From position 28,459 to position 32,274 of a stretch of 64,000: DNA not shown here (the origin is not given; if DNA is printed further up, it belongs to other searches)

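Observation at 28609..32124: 1171-aa secreted repeat/TPR protein translationally coupled to motB: candidate novel periplasmic motor scaffold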

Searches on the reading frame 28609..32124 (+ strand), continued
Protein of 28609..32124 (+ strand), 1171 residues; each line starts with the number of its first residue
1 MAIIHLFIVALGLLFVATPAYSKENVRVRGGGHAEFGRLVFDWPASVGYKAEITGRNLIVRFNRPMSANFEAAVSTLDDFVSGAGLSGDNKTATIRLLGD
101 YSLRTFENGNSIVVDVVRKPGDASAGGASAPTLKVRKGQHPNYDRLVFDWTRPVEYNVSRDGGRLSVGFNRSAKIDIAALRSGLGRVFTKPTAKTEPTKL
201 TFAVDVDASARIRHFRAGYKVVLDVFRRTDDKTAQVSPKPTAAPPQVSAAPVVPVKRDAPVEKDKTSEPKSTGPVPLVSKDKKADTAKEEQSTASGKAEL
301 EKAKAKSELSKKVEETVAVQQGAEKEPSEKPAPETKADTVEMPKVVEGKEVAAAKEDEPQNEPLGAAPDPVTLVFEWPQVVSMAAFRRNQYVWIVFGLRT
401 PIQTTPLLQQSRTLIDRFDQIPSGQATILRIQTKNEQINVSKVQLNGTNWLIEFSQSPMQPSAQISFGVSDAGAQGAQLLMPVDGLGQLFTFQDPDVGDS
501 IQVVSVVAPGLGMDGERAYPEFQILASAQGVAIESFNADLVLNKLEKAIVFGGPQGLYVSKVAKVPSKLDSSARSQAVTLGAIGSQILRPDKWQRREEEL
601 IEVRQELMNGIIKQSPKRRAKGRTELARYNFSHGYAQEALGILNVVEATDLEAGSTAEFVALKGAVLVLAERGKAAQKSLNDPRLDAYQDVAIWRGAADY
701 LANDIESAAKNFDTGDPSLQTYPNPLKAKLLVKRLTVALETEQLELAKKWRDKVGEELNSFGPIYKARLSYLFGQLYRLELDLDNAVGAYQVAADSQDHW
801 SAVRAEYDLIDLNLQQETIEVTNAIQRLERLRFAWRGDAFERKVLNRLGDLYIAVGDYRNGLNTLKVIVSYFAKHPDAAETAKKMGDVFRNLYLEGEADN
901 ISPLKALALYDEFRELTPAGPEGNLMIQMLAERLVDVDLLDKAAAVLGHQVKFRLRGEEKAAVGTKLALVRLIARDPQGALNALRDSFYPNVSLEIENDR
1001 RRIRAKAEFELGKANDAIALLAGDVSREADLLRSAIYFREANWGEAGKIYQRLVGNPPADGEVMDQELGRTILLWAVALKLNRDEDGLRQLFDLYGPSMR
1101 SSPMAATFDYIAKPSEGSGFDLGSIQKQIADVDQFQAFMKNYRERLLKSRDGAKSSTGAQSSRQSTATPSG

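Call 27: get_annotated_region(hit=H7, flank=7000)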
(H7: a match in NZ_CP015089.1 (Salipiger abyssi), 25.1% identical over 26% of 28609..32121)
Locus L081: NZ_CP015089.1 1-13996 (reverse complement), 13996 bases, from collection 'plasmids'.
description: Salipiger abyssi strain JLT2014 plasmid pPABY5, complete sequence
organism: Salipiger abyssi (NCBI taxid 1250539)
taxonomy: Bacteria; Pseudomonadota; Alphaproteobacteria; Rhodobacterales; Roseobacteraceae; Salipiger; Salipiger abyssi
host: -; source: single cell,marine seawater; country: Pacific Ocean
typing (MOB-suite, as given by PLSDB): non-mobilizable; replicon rep_cluster_608
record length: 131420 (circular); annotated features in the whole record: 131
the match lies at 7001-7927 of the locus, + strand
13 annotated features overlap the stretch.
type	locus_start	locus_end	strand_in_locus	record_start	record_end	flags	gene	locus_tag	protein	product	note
CDS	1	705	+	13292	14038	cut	-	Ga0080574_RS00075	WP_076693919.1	sigma-70 family RNA polymerase sigma factor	GO:0006352 - DNA-templated transcription initiation [Evidence IEA]; GO:0006355 - regulation of DNA-templated ...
CDS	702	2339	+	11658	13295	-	-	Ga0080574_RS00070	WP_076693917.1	flagellar hook-length control protein FliK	-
CDS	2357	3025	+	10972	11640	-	-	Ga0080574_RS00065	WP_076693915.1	flagellar hook assembly protein FlgD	-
CDS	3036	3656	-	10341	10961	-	-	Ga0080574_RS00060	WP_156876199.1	hypothetical protein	-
CDS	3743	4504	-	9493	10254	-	flgH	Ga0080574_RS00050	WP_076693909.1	flagellar basal body L-ring protein FlgH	GO:0071973 - bacterial-type flagellum-dependent cell motility [Evidence IEA]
CDS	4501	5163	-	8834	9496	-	flgA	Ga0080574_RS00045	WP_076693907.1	flagellar basal body P-ring formation chaperone FlgA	GO:0001539 - cilium or flagellum-dependent cell motility [Evidence IEA]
CDS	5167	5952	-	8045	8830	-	flgG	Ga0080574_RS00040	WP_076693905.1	flagellar basal-body rod protein FlgG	GO:0071973 - bacterial-type flagellum-dependent cell motility [Evidence IEA]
CDS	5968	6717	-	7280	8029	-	flgF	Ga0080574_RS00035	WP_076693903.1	flagellar basal-body rod protein FlgF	GO:0001539 - cilium or flagellum-dependent cell motility [Evidence IEA]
CDS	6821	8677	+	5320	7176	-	-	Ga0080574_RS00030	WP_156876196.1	hypothetical protein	-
CDS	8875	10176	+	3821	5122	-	-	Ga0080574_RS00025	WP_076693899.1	flagellar hook protein FlgE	GO:0071973 - bacterial-type flagellum-dependent cell motility [Evidence IEA]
CDS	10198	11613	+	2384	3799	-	flgK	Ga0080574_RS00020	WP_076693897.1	flagellar hook-associated protein FlgK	GO:0001539 - cilium or flagellum-dependent cell motility [Evidence IEA]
CDS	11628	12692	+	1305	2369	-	-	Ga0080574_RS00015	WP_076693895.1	flagellin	GO:0071973 - bacterial-type flagellum-dependent cell motility [Evidence IEA]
CDS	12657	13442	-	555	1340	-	-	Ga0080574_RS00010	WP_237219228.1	response regulator transcription factor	GO:0000160 - phosphorelay signal transduction system [Evidence IEA]; GO:0006355 - regulation of DNA-templated ...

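Call 28: get_annotated_region(hit=H3, flank=7000)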
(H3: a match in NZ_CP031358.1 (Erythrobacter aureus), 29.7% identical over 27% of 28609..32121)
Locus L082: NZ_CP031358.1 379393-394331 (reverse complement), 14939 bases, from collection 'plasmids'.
description: Erythrobacter aureus strain YH-07 plasmid unnamed, complete sequence
organism: Erythrobacter aureus (NCBI taxid 2182384)
taxonomy: Bacteria; Pseudomonadota; Alphaproteobacteria; Sphingomonadales; Erythrobacteraceae; Erythrobacter; Erythrobacter aureus
host: -; source: marine sediment; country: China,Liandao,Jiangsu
typing (MOB-suite, as given by PLSDB): non-mobilizable
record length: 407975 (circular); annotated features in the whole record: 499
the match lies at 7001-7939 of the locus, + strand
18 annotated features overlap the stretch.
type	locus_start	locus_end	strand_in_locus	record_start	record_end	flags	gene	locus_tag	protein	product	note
CDS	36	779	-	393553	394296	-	flgH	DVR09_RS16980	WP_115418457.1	flagellar basal body L-ring protein FlgH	GO:0071973 - bacterial-type flagellum-dependent cell motility [Evidence IEA]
CDS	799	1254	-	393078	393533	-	flgA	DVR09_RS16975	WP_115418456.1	flagellar basal body P-ring formation chaperone FlgA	GO:0001539 - cilium or flagellum-dependent cell motility [Evidence IEA]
CDS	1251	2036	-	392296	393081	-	flgG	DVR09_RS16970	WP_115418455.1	flagellar basal-body rod protein FlgG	GO:0071973 - bacterial-type flagellum-dependent cell motility [Evidence IEA]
CDS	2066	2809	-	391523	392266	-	-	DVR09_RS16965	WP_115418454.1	flagellar hook basal-body protein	-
CDS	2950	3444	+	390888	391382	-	-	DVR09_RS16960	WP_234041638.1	flagellar basal body-associated FliL family protein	GO:0071973 - bacterial-type flagellum-dependent cell motility [Evidence IEA]; GO:0006935 - chemotaxis [Evidence IEA]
CDS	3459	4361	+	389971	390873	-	fliM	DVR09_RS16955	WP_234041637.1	flagellar motor switch protein FliM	GO:0001539 - cilium or flagellum-dependent cell motility [Evidence IEA]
CDS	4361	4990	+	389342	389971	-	-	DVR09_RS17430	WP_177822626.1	DUF6468 domain-containing protein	-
CDS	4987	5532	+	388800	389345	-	-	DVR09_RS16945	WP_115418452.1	hypothetical protein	-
CDS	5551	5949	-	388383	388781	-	-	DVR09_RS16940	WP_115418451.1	flagellar basal body-associated FliL family protein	-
CDS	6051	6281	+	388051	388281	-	-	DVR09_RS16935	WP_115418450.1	hypothetical protein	-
CDS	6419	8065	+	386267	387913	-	-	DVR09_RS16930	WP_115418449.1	hypothetical protein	-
CDS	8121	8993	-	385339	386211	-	-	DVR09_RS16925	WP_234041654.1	flagellin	-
CDS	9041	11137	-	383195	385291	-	flgK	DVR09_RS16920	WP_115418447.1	flagellar hook-associated protein FlgK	GO:0001539 - cilium or flagellum-dependent cell motility [Evidence IEA]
CDS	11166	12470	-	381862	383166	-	-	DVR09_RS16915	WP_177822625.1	flagellar hook protein FlgE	GO:0071973 - bacterial-type flagellum-dependent cell motility [Evidence IEA]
CDS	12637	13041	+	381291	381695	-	-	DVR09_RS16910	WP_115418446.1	flagellar biosynthesis repressor FlbT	-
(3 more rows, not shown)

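Call 35: predict_structure(alignment_id=A1)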
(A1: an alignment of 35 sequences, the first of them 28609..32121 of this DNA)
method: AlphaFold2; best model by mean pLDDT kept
length: 1171 residues; sequences in the alignment: 35
mean_pLDDT: 79.3   pTM: 0.48
mean pLDDT of the five models: 79.3, 78.1, 78.2, 76.4, 75.7
residues with pLDDT >= 90: 565; 70-90: 337; 50-70: 58; < 50: 211
segments of 3 or more residues with pLDDT < 50: 17-21, 120-128, 230-268, 270-342, 344-365, 561-583, 1118-1128, 1148-1171
pLDDT, mean of each block of 10 residues (from residue 1): 59 48 81 88 92 93 92 86 89 91 92 86 44 90 93 93 93 89 80 88 91 92 82 37 43 41 38 39 35 34 34 31 34 30 36 36 56 92 93 94 88 91 91 91 93 92 81 73 72 88 91 87 91 85 77 73 35 30 68 78 90 88 94 93 94 90 96 96 90 96 96 90 90 96 94 88 94 96 96 96 97 94 96 89 95 95 95 90 95 90 90 90 89 88 90 88 93 94 93 92 95 93 89 92 91 84 83 91 88 88 85 62 47 58 52 38 35 34
secondary structure, 60 per line:
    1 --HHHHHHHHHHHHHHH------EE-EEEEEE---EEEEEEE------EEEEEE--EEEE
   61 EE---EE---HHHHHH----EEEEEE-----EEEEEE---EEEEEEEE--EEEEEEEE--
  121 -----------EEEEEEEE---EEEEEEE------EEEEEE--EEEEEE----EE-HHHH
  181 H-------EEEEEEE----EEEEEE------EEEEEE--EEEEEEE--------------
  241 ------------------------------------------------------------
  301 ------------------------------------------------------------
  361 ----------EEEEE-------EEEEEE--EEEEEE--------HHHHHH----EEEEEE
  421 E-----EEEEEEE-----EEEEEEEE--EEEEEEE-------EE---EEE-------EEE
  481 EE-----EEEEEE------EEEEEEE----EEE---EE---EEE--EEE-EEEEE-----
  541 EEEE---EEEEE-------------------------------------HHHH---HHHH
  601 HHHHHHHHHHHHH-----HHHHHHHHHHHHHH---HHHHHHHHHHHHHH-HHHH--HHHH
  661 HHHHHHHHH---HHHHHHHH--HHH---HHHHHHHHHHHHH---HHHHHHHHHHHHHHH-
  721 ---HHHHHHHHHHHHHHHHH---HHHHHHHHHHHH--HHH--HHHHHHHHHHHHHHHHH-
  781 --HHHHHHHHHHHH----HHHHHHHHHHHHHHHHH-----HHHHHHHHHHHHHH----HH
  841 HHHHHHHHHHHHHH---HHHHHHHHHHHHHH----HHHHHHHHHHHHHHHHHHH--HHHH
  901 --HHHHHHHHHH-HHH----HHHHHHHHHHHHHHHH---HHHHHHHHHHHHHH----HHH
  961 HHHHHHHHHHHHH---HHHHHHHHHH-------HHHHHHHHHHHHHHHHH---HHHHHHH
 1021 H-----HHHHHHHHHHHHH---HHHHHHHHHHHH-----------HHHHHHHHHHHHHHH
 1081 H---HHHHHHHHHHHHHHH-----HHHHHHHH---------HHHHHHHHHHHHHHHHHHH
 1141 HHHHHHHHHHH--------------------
elements in order (helices of 4 or more, strands of 3 or more residues): H3-17 E27-32 E36-42 E49-54 E57-62 H71-76 E81-86 E92-97 E101-108 E111-118 E132-139 E143-149 E156-161 E164-169 H177-181 E189-195 E200-205 E212-217 E220-226 E371-375 E383-388 E391-396 H405-410 E415-421 E427-433 E439-446 E449-455 E468-470 E478-482 E488-493 E500-506 E511-513 E522-524 E527-529 E531-535 E541-544 E548-552 H590-593 H597-613 H619-632 H636-649 H651-654 H657-669 H673-680 H689-701 H705-719 H724-740 H744-755 H763-779 H783-794 H799-815 H821-834 H839-854 H858-871 H876-894 H897-900 H903-912 H921-936 H940-953 H958-973 H977-986 H994-1010 H1014-1021 H1027-1039 H1043-1054 H1066-1081 H1085-1099 H1105-1112 H1122-1151

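Call 38: fold_search(model_id=the predicted structure, library=pdb)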
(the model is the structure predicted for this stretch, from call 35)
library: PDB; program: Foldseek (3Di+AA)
matches with E <= 10: 1538; with E <= 0.001: 185
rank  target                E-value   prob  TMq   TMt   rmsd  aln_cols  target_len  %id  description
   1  9hmf_K                3.2e-11  1.00  0.14  0.19  28.7       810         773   11  Periplasmic scaffold of the Campylobacter jejuni flagellar motor (alpha carbon trace) (released 2024-12-25)
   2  9hvq_Q                4.2e-08  1.00  0.19  0.24  24.2       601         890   14  Structure of the transcribing Pol II-DSIF-PAF-SPT6-RECQL5 complex (released 2025-07-16)
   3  9rtt_Q                8.8e-08  1.00  0.19  0.24  23.7       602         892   14  Activated Elongation Complex with IWS1 and ELOF1 (released 2025-09-03)
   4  8bbg_D                1.1e-07  1.00  0.15  0.14  24.9       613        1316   14  Structure of the IFT-A complex; anterograde IFT-A train model (released 2022-12-21)
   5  8hmd_C                3.1e-07  1.00  0.15  0.13  26.4       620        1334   14  base module state 2 of Tetrahymena IFT-A (released 2023-06-14)
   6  6gmh_Q                4.5e-07  1.00  0.20  0.25  23.3       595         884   12  Structure of activated transcription complex Pol II-DSIF-PAF-SPT6 (released 2018-08-22)
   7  8fy4_B                4.7e-07  1.00  0.19  0.38  15.5       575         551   13  Structure of NOT1:NOT10:NOT11 module of the chicken CCR4-NOT complex (released 2023-08-30)
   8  8dtg_A                6.7e-07  1.00  0.18  0.23  12.0       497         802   15  Cryo-EM structure of Arabidopsis SPY alternative conformation 1 (released 2023-03-08)
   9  8fy3_B                8.9e-07  1.00  0.18  0.38  20.1       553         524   11  Structure of NOT1:NOT10:NOT11 module of the human CCR4-NOT complex (released 2023-07-26)
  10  4buj_B                1.0e-06  1.00  0.15  0.13  23.4       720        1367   13  Crystal structure of the S. cerevisiae Ski2-3-8 complex (released 2013-08-28)
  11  7qdr_B                1.8e-06  1.00  0.15  0.15  23.9       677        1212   13  Apo human SKI complex in the closed state (released 2022-02-02)
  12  8dtf_A                2.2e-06  1.00  0.18  0.22  11.9       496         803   15  Cryo-EM structure of the full length Arabidopsis SPY with complete TPRs (released 2023-03-08)
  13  5g04_Y                2.3e-06  1.00  0.15  0.28  21.6       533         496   10  Structure of the human APC-Cdc20-Hsl1 complex (released 2016-05-25)
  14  4buj_F                2.4e-06  1.00  0.13  0.11  19.8       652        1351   11  Crystal structure of the S. cerevisiae Ski2-3-8 complex (released 2013-08-28)
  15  7yeh_A                2.6e-06  1.00  0.19  0.21  16.0       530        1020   15  Cryo-EM structure of human OGT-OGA complex (released 2023-07-12)
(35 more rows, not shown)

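Call 49: find_encoding_contigs(protein=P0099, flank=9000, max_places=1)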
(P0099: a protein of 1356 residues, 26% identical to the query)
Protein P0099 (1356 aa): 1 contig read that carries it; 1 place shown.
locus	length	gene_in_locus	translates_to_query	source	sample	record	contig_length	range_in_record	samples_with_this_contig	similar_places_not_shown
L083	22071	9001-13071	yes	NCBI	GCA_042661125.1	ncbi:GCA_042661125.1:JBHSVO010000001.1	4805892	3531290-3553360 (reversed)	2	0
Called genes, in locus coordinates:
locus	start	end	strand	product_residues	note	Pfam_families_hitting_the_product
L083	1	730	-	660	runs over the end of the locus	PF00149:Metallophos, PF02872:5_nucleotid_C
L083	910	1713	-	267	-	PF13406:SLT_2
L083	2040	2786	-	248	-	PF02107:FlgH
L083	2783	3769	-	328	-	PF08666:SAF (weak), PF13144:ChapFlgA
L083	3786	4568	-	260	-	PF00460:Flg_bb_rod, PF22692:LlgE_F_G_D1, PF06429:Flg_bbr_C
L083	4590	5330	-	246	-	PF00460:Flg_bb_rod, PF22692:LlgE_F_G_D1, PF06429:Flg_bbr_C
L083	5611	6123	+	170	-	PF03748:FliL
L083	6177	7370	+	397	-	PF02154:FliM, PF01052:FliMN_C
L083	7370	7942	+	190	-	PF20072:DUF6468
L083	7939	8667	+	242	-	-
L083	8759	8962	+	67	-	-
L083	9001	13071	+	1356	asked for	-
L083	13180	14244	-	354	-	PF10098:DUF2336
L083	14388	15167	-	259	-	PF00813:FliP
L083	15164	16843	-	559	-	-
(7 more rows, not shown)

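Call 54: find_homologous_proteins(query=A3, max_evalue=0.001)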
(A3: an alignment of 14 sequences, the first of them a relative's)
Query A3 (14 sequences) (936 aa, profile of the alignment): 315 proteins with E <= 0.001 among 8000 candidates; the best 120 are listed.
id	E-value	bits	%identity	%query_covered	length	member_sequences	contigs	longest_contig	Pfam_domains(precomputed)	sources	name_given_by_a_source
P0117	0.0e+0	1047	49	98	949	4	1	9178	-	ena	-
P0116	0.0e+0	1031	49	100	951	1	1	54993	-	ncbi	-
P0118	1.2e-279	949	100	100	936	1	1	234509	-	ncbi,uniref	ncbi:hypothetical protein ACFQS7_21065 [Dankookia sp. GCM10030260]|uniref:hypothetical protein n=1 T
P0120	2.3e-278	944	52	79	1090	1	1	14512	-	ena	-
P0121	3.2e-274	931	53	81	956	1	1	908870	-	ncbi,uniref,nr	ncbi:hypothetical protein KPL78_05500 [Roseomonas sp. HJA6]|uniref:Tetratricopeptide repeat protein 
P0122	5.8e-262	890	54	79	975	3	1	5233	-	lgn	-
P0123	6.8e-262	890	78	99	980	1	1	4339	-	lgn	-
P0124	9.4e-260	883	79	98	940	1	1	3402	-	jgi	jgi:hypothetical protein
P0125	1.4e-258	879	53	79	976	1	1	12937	-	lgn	-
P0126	3.8e-258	877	72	100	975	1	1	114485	-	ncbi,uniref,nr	ncbi:hypothetical protein E2C06_14445 [Dankookia rubra]|uniref:Tetratricopeptide repeat protein n=1 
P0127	1.5e-256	872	50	79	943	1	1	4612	-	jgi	jgi:hypothetical protein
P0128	4.7e-256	870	51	82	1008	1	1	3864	-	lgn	-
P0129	6.5e-256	870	47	99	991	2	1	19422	-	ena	-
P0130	5.0e-255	867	30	79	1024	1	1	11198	-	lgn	-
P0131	8.8e-255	866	52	80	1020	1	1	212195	-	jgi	jgi:hypothetical protein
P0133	6.0e-254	863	52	83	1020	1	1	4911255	-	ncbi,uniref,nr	ncbi:hypothetical protein [Sediminicoccus sp. KRV36]|uniref:hypothetical protein n=1 Tax=Sediminicoc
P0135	9.3e-254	863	32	72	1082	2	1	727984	-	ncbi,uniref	ncbi:tetratricopeptide repeat protein [Rhodocista pekingensis]|uniref:Tetratricopeptide repeat prote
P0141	1.0e-250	853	33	76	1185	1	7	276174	PF24837.2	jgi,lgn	jgi:hypothetical protein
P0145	9.7e-250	850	53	80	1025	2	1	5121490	-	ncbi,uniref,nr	ncbi:hypothetical protein [Sediminicoccus rosea]|uniref:Tetratricopeptide repeat-containing protein 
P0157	2.7e-243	828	28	76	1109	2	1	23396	PF24837.2,PF07719.24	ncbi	-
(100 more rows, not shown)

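Call 55: search_protein_families(library=ncbifam, proteins=[L082:6419-8062:+, L081:6821-8674:+, P0099, P0118], max_evalue=1)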
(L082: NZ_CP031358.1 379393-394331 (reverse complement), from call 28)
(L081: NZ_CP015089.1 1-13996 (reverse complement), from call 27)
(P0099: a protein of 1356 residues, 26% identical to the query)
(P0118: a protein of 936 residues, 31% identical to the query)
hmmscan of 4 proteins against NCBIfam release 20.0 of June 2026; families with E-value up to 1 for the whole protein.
L082:6419-8062:+ (548 aa): 4 families
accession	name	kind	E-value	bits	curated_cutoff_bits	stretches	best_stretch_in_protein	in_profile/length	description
NF052415.1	T3SS_chap_SctY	equivalog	1.7e-05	25.3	70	1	134-193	37-102/106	type III secretion apparatus assembly chaperone SctY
NF052312.1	T9SS_PorW_SprE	equivalog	0.0053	15.4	250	1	339-427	120-209/716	type IX secretion system periplasmic lipoprotein PorW/SprE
TIGR02795.1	tol_pal_ybgF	equivalog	0.0069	17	90.1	1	27-89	37-99/119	tol-pal system protein YbgF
NF047558.1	TPR_END_plus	domain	0.036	14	32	0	366-384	5-23/56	TPR end-of-group domain-containing protein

L081:6821-8674:+ (618 aa): 0 families

P0099 (1356 aa): 2 families
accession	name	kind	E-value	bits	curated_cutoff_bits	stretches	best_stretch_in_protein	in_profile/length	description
NF052312.1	T9SS_PorW_SprE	equivalog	8.1e-06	24.8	250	1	853-1066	108-324/716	type IX secretion system periplasmic lipoprotein PorW/SprE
NF052415.1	T3SS_chap_SctY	equivalog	5e-05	23.8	70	2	811-887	5-81/106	type III secretion apparatus assembly chaperone SctY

P0118 (936 aa): 0 families
